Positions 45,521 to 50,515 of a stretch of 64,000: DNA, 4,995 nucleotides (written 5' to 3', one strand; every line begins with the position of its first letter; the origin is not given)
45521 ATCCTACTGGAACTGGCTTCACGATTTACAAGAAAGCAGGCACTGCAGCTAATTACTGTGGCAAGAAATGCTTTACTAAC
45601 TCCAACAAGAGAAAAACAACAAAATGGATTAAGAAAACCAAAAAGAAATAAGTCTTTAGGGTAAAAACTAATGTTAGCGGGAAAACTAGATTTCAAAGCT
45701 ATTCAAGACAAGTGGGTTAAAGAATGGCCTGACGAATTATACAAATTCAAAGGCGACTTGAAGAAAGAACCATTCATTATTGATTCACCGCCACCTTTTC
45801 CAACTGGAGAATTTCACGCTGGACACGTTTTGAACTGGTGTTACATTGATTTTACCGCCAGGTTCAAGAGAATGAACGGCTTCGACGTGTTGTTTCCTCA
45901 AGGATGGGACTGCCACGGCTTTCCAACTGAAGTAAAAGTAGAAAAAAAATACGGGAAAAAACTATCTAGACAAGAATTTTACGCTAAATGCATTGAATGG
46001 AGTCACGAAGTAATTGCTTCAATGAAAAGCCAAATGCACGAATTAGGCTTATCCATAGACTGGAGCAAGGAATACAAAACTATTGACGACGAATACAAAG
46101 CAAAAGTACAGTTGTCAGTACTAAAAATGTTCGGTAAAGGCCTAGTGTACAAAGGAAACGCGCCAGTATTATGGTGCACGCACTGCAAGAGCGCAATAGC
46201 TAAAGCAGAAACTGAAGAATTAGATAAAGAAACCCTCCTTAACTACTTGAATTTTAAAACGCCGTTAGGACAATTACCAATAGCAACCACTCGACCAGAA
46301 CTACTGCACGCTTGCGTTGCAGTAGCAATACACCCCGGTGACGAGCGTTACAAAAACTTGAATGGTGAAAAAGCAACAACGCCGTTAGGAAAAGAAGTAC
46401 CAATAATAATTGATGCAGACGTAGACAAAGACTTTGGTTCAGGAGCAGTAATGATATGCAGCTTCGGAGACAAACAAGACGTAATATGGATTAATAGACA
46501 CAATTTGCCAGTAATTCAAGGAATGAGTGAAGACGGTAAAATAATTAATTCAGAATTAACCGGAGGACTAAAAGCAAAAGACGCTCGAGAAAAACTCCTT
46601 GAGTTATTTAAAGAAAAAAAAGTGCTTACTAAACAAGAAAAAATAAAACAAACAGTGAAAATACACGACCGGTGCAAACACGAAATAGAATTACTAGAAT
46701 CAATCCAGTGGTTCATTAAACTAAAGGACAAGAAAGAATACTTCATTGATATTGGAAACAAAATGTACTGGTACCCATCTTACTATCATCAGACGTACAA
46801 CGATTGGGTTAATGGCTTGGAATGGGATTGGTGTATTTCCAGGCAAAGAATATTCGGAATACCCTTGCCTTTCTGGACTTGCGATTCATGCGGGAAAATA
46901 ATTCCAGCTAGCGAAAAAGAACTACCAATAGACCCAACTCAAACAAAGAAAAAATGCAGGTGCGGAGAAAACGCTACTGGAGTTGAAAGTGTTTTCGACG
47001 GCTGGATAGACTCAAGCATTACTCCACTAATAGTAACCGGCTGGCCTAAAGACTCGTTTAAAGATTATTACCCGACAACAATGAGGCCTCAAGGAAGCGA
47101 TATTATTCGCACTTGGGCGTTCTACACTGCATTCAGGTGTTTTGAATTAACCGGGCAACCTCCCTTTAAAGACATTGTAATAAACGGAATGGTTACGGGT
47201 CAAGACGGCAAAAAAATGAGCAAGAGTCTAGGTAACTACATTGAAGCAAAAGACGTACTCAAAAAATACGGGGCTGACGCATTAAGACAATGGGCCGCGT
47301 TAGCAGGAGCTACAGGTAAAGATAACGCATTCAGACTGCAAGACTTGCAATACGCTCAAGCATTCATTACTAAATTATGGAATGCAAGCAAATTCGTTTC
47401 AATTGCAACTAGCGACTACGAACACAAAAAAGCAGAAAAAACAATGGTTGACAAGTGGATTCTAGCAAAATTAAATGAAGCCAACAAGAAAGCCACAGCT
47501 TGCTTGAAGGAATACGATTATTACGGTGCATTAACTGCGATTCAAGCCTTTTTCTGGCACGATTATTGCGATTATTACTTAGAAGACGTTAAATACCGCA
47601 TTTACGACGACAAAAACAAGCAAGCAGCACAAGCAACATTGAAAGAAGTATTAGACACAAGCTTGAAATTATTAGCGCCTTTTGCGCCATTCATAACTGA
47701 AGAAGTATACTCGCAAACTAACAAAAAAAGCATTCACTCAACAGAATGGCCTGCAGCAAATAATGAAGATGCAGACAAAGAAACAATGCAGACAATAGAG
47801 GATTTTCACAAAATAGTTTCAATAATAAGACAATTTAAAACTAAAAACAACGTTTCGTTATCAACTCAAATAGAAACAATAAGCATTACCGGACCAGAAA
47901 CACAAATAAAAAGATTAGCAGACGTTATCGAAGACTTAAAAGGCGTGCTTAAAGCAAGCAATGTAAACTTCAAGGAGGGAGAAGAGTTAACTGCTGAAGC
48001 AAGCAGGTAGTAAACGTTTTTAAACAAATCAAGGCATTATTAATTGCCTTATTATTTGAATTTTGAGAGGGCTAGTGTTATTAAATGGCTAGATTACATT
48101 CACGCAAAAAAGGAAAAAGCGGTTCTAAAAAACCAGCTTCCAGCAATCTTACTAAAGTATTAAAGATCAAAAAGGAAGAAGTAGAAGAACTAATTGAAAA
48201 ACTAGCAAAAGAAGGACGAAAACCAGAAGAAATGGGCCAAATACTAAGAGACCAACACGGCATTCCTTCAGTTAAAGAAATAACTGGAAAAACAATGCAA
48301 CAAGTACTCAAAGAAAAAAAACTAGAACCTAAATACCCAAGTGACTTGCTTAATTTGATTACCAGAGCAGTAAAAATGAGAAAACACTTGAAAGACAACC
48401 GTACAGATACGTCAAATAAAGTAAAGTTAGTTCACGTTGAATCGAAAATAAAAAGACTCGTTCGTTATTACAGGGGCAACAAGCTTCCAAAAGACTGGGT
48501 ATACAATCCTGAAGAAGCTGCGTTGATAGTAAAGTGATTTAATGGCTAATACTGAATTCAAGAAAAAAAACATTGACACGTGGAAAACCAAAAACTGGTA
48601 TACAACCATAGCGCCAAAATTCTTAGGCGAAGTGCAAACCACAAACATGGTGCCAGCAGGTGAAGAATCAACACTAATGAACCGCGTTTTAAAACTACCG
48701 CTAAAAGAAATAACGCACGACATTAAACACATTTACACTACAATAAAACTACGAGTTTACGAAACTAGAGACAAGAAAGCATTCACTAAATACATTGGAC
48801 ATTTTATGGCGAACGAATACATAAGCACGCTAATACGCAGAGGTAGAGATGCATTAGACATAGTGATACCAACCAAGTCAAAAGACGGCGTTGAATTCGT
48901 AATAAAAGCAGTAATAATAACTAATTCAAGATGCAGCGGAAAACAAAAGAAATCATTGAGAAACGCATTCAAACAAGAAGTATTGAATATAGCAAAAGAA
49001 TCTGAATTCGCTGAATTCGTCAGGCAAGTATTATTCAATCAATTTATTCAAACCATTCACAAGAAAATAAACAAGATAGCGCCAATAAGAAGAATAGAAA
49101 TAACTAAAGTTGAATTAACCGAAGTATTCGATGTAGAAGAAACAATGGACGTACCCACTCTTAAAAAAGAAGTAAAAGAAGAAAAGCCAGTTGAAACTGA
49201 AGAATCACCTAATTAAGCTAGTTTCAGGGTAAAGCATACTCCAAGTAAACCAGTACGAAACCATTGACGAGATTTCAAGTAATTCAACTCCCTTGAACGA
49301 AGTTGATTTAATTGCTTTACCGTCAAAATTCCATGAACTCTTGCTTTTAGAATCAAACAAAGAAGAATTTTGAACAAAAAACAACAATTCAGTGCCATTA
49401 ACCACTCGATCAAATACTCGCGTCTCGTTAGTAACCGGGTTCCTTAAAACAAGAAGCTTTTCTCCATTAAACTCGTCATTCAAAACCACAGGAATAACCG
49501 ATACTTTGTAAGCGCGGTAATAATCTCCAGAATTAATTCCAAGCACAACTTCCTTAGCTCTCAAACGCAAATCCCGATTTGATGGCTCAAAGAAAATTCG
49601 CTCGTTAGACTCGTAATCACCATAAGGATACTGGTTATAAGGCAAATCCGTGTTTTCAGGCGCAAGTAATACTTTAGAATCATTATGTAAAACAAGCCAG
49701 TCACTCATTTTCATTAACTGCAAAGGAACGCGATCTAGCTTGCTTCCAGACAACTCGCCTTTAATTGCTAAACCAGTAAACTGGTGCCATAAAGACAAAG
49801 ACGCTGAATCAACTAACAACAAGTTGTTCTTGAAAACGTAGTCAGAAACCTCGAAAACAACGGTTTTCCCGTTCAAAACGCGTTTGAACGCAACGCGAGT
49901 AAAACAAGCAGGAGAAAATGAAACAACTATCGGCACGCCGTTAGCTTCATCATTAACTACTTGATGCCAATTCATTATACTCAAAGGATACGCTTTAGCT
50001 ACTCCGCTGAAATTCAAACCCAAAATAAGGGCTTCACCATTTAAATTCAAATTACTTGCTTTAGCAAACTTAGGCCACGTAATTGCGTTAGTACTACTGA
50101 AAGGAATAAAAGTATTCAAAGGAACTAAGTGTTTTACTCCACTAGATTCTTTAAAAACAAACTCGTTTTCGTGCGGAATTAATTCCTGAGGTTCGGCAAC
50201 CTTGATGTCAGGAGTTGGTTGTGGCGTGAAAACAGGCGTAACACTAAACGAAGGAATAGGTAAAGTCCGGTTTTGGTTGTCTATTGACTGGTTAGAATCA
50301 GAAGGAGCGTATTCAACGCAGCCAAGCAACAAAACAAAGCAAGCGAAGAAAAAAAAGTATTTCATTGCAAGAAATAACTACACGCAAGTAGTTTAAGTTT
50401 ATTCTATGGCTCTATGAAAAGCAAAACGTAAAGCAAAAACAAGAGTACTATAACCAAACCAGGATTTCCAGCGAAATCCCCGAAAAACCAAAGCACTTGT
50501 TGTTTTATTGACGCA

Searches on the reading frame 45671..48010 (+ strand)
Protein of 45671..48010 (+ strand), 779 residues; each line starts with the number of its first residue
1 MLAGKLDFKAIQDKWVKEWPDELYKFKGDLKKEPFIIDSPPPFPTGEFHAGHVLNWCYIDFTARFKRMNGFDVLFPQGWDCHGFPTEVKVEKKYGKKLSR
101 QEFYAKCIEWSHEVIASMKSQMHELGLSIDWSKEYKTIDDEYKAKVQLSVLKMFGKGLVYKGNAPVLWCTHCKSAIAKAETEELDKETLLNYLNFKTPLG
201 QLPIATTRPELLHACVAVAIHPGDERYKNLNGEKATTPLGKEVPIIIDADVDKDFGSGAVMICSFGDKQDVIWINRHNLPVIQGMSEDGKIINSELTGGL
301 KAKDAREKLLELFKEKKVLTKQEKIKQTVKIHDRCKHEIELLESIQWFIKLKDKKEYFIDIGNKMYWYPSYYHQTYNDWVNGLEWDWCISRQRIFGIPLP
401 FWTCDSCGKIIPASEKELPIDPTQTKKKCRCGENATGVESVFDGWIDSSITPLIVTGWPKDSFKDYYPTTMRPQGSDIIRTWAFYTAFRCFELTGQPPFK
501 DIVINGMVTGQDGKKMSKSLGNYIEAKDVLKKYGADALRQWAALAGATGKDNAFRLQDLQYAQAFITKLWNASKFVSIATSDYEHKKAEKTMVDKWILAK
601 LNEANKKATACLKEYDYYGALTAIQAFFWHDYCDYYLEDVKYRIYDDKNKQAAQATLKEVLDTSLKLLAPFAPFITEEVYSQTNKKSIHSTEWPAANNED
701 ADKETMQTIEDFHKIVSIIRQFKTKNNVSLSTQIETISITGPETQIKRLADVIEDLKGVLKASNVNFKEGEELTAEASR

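Call 75: search_protein_families(library=pfam, proteins=[window:45671-48010:+], max_evalue=0.001)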
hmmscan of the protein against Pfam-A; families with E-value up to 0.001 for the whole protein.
window:45671-48010:+ (779 aa): 5 families
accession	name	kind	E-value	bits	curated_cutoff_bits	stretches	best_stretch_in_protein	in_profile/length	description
PF00133.28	tRNA-synt_1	-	7e-99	331.8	22.7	1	17-551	4-410/414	tRNA synthetases class I (I, L, M and V)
PF08264.19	Anticodon_1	-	4.2e-40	137.5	25.1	1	594-736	1-146/148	Anticodon-binding domain of tRNA ligase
PF09334.17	tRNA-synt_1g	-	6.9e-23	81.5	20.1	2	36-178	2-132/391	tRNA synthetases class I (M)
PF01406.26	tRNA-synt_1e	-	2.5e-07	30.8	27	1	495-541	234-279/301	tRNA synthetases class I (C) catalytic domain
PF13603.12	tRNA-synt_1_2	-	0.00014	21.8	25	0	232-287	86-142/185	Leucyl-tRNA synthetase, editing domain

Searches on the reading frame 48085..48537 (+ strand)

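Call 75: search_protein_families(library=pfam, proteins=[window:48085-48537:+], max_evalue=0.001)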
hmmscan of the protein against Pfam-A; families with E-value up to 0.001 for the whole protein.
window:48085-48537:+ (150 aa): 2 families
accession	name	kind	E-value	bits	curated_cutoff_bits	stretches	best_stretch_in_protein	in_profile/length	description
PF08069.17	Ribosomal_S13_N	-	2e-20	73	25.4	1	1-60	1-60/60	Ribosomal S13/S15 N-terminal domain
PF00312.27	Ribosomal_S15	-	2.3e-13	50.5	31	1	72-146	2-79/81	Ribosomal protein S15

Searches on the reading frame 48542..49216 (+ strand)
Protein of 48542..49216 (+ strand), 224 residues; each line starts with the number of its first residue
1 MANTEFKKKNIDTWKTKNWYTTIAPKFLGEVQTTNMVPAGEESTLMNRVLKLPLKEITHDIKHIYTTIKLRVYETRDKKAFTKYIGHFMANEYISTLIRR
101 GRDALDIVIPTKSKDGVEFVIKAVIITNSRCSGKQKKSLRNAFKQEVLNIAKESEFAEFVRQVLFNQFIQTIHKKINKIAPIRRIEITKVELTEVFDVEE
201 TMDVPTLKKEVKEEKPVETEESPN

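Call 75: search_protein_families(library=pfam, proteins=[window:48542-49216:+], max_evalue=0.001)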
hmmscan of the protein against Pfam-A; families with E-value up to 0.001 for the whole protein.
window:48542-49216:+ (224 aa): 1 family
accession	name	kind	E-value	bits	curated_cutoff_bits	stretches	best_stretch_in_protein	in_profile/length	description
PF01015.23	Ribosomal_S3Ae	-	2.1e-42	145.3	29.3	1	7-193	3-188/191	Ribosomal S3Ae family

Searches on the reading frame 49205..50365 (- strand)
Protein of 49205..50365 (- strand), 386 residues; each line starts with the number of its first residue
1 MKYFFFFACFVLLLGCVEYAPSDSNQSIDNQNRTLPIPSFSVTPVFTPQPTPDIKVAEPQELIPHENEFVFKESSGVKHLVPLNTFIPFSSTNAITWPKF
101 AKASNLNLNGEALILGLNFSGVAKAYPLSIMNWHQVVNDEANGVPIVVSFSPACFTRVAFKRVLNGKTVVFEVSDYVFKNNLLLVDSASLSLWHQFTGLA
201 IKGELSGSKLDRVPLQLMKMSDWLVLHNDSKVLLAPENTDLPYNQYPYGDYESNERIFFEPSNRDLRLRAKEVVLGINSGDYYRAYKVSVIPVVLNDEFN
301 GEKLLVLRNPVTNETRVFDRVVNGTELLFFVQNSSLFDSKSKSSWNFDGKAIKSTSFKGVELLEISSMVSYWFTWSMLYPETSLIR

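Call 75: search_protein_families(library=pfam, proteins=[window:49205-50365:-], max_evalue=0.001)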
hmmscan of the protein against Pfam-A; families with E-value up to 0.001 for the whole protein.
window:49205-50365:- (386 aa): 1 family
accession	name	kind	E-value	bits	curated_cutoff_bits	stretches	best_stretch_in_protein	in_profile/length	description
PF11376.13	DUF3179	-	9.3e-68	229.2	27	1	94-382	6-292/292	Protein of unknown function (DUF3179)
